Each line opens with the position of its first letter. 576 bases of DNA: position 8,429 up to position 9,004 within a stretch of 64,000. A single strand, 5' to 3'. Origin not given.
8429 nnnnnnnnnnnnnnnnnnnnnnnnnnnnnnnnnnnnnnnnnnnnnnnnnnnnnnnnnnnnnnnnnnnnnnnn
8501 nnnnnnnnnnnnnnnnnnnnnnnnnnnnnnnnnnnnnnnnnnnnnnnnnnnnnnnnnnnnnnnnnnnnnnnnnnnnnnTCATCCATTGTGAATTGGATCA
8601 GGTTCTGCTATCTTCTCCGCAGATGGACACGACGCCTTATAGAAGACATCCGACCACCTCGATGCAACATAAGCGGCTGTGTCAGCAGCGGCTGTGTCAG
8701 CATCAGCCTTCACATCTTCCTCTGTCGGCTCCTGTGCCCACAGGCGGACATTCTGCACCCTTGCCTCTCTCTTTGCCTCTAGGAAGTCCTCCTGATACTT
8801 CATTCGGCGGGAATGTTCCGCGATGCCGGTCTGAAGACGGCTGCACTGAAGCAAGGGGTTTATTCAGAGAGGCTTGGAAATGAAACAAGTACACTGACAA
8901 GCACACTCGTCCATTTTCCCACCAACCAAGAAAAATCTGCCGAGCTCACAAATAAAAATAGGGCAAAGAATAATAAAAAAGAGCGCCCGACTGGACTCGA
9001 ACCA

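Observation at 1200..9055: ~7.8-kb island with no integrase gene inserted at the 3' end of tRNA-Arg(CCU), bounded by a perfect 54-bp direct repeat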

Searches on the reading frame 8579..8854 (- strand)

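Call 7: search_protein_families(library=pfam, proteins=[window:8579-8854:-], max_evalue=0.01)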
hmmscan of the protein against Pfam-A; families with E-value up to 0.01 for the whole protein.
window:8579-8854:- (91 aa): 0 families

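Call 8: search_protein_families(library=padloc, proteins=[window:8579-8854:-], max_evalue=0.01)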
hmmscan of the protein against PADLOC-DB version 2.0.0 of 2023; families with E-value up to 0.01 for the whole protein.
window:8579-8854:- (91 aa): 1 family
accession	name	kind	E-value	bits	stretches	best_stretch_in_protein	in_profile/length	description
PDLC01096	C3a212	-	0.0069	13.6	1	18-47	155-184/279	SNc+LTD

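Call 30: search_protein_families(library=ncbifam, proteins=[window:8579-8854:-], max_evalue=0.1)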
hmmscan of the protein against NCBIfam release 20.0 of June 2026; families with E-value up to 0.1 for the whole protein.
window:8579-8854:- (91 aa): 0 families

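Call 31: search_protein_families(library=phrogs, proteins=[window:8579-8854:-], max_evalue=0.1)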
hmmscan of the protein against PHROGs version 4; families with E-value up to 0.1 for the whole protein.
window:8579-8854:- (91 aa): 1 family
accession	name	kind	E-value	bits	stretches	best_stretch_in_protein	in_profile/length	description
phrog_20876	-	DNA, RNA and nucleotide metabolism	0.063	13.2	1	7-47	264-307/395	nuclease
